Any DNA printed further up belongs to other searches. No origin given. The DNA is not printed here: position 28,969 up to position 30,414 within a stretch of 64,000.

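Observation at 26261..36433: Four-gene operon: giant dockerin protein, cohesin-dockerin adaptor sharing its C-terminal module, Cys-rich Flg_new protein, and a 33-aa peptide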

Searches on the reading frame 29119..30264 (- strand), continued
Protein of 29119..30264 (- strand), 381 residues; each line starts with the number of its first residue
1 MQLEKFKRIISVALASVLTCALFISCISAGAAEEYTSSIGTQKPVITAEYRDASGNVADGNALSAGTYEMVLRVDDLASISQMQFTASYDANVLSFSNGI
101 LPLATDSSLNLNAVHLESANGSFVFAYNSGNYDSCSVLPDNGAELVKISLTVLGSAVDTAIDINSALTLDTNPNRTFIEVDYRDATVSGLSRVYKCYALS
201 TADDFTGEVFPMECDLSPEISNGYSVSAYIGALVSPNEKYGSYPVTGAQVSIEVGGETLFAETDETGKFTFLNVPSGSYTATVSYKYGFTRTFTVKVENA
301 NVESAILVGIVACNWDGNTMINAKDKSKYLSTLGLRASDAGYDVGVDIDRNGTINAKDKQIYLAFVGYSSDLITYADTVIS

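Call 25: fold_search(model_id=the predicted structure, library=pdb)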
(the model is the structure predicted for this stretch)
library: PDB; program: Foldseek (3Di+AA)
matches with E <= 10: 1727; with E <= 0.001: 104
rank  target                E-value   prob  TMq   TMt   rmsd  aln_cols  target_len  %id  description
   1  4fl4_C                1.3e-15  1.00  0.31  0.37  12.9       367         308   19  Scaffoldin conformation and dynamics revealed by a ternary complex from the Clostridium thermocellum cellulosome (released 2012-06-27)
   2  4fl4_I                3.0e-15  1.00  0.30  0.35  13.3       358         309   19  Scaffoldin conformation and dynamics revealed by a ternary complex from the Clostridium thermocellum cellulosome (released 2012-06-27)
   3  4fl4_L                1.4e-14  1.00  0.31  0.37  16.0       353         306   19  Scaffoldin conformation and dynamics revealed by a ternary complex from the Clostridium thermocellum cellulosome (released 2012-06-27)
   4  3kcp_A                4.1e-14  1.00  0.31  0.37  11.8       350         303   19  Crystal structure of interacting Clostridium thermocellum multimodular components (released 2010-02-09)
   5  3rkp_B                2.4e-08  1.00  0.20  0.21  14.5       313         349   12  Crystal structure of BcpA*(D312A), the major pilin subunit of Bacillus cereus (released 2012-05-30)
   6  3rkp_A                3.8e-08  1.00  0.19  0.20  13.8       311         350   13  Crystal structure of BcpA*(D312A), the major pilin subunit of Bacillus cereus (released 2012-05-30)
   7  5g5d_B                4.3e-08  1.00  0.26  0.54   6.6       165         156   25  Crystal Structure of the CohScaC2-XDocCipA type II complex from Clostridium thermocellum (released 2017-04-05)
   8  4wi0_B                1.4e-07  1.00  0.28  0.57   5.6       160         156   28  Crystal structure of Coh3ScaB-XDoc_M2ScaA complex: A C-terminal interface mutant of type II Cohesin-X-Dockerin complex (released 2015-10-07)
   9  4u3s_B                1.5e-07  1.00  0.28  0.57   5.5       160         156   27  Crystal structure of Coh3ScaB-XDoc_M1ScaA complex: A N-terminal interface mutant of type II Cohesin-X-Dockerin complex (released 2015-07-29)
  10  3kpt_B                1.6e-07  1.00  0.19  0.20  14.6       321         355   10  Crystal structure of BcpA, the major pilin subunit of Bacillus cereus (released 2009-11-24)
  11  2b59_B                1.8e-07  1.00  0.30  0.62   4.9       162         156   25  The type II cohesin dockerin complex (released 2005-10-11)
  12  2w1n                  4.7e-07  1.00  0.21  0.33  18.2       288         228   13  cohesin and fibronectin type-III double module construct from the Clostridium perfringens glycoside hydrolase GH84C (released 2009-02-03)
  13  3kpt_A                1.7e-06  1.00  0.22  0.23  13.4       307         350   12  Crystal structure of BcpA, the major pilin subunit of Bacillus cereus (released 2009-11-24)
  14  5m0y_B                2.4e-06  1.00  0.29  0.59   5.2       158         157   23  Crystal Structure of the CohScaA-XDocCipB type II complex from Clostridium thermocellum at 1.5Angstrom resolution (released 2017-09-06)
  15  9lj6                  2.8e-06  1.00  0.20  0.27  13.2       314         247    9  Crystal Structure of C-terminal rigid fragment containing middle and C-terminal domains of the Basal pilin EbpB from Ent (released 2025-07-16)
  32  4dh2_C                3.9e-05  1.00  0.25  0.54   6.1       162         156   11  Crystal structure of Coh-OlpC(Cthe_0452)-Doc435(Cthe_0435) complex: A novel type I Cohesin-Dockerin complex from Clost (released 2012-11-28)
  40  4dh2_A                9.0e-05  1.00  0.25  0.53   8.1       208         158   10  Crystal structure of Coh-OlpC(Cthe_0452)-Doc435(Cthe_0435) complex: A novel type I Cohesin-Dockerin complex from Clost (released 2012-11-28)
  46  4ums                  1.3e-04  1.00  0.22  0.47   8.6       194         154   14  The crystal structure of the seventh ScaB type I cohesin from Pseudobacteroides cellulosolvens (released 2015-05-06)
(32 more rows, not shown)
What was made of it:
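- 29119..30264 (-): Monovalent adaptor scaffoldin, 381 aa: signal peptide, cohesin, X-module, dockerin. Best Foldseek matches are 4fl4_C and 3kcp_A, CipA CohI9-X-DocII, E 1e-15 to 4e-14 (call 25).
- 29665..30147 (-): Cohesin module of the adaptor (aa ~40-200). It follows species phylogeny, not the dockerin allele type. Foldseek hits to cohesins 5lxv_A, 4dh2, 2b59_A, 1g1k_A (call 25).
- On Dockerin (type II-like, as XDoc dyad): Foldseek gives TM 0.54-0.62 to XDoc chains (call 25).
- On Cohesin (adaptor, aa ~40-200): Foldseek probability is 1.0 to CipA CohI9-X-DocII and to isolated cohesins 5lxv_A, 4dh2, 2b59_A, 1g1k_A and 4ums (call 25).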

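Call 42: find_encoding_contigs(protein=P0046, flank=10000, max_places=2)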
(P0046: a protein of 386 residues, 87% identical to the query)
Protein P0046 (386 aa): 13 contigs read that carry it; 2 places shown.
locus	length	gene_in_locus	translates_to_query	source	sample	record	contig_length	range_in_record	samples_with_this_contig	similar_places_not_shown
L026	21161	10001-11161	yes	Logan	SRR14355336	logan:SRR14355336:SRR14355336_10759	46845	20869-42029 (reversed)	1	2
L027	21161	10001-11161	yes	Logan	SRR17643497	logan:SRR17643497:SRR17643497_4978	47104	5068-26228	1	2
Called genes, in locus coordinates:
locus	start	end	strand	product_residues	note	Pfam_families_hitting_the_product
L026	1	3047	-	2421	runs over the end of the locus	-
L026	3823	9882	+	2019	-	PF13620:CarboxypepD_reg (weak)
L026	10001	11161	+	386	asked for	PF09430:EMC7_beta-sandw (weak), PF13620:CarboxypepD_reg, PF13715:CarbopepD_reg_2 (faint)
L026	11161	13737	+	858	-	-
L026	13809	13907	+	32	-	-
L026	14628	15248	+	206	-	-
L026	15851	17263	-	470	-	PF00890:FAD_binding_2 (faint), PF01134:GIDA (faint), PF01266:DAO (faint), PF03486:HI0933_like (faint), PF07992:Pyr_redox_2 (faint), PF21688:FAD-depend_C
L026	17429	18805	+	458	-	PF12708:Pect-lyase_RHGA_epim (weak), PF00295:Glyco_hydro_28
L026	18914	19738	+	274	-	PF03446:NAD_binding_2 (faint), PF02153:PDH_N, PF20463:PDH_C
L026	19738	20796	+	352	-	PF00465:Fe-ADH, PF13685:Fe-ADH_2, PF01761:DHQ_synthase, PF24621:DHQS_C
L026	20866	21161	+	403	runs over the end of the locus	PF00275:EPSP_synthase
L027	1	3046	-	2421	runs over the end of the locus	-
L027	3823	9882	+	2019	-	PF13620:CarboxypepD_reg (weak)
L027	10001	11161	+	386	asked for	PF09430:EMC7_beta-sandw (weak), PF13620:CarboxypepD_reg, PF13715:CarbopepD_reg_2 (faint)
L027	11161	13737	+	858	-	-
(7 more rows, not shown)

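Call 43: find_encoding_contigs(protein=P0043, flank=10000, max_places=2)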
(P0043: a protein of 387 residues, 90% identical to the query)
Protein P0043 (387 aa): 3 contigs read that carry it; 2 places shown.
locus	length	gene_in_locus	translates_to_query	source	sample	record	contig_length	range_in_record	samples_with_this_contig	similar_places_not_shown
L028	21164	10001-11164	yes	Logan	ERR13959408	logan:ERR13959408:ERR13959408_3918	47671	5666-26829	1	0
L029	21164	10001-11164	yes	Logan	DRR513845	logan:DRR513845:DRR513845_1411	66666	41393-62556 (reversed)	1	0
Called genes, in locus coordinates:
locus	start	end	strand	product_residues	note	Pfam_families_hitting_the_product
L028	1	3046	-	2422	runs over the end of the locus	-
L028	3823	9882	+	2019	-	PF13620:CarboxypepD_reg (weak)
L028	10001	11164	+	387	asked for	PF13620:CarboxypepD_reg, PF13715:CarbopepD_reg_2 (weak)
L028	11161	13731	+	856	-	-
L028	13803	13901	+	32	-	-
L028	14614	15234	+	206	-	-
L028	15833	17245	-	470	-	PF00890:FAD_binding_2 (faint), PF01134:GIDA (faint), PF01266:DAO (faint), PF03486:HI0933_like (faint), PF07992:Pyr_redox_2 (faint), PF13738:Pyr_redox_3 (faint), PF21688:FAD-depend_C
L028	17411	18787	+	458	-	PF12708:Pect-lyase_RHGA_epim (weak), PF00295:Glyco_hydro_28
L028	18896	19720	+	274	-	PF03446:NAD_binding_2 (weak), PF02153:PDH_N, PF20463:PDH_C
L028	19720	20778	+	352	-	PF00465:Fe-ADH, PF13685:Fe-ADH_2, PF01761:DHQ_synthase, PF24621:DHQS_C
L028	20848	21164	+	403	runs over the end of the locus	PF00275:EPSP_synthase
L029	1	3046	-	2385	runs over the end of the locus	?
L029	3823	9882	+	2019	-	PF13620:CarboxypepD_reg (weak)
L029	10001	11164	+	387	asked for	PF13620:CarboxypepD_reg, PF13715:CarbopepD_reg_2 (weak)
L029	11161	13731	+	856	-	-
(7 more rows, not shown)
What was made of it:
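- Checked: Gaps between genes are 109, 13 and 71 nt. In sister strains the adaptor stop overlaps the next start (calls 42, 43).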
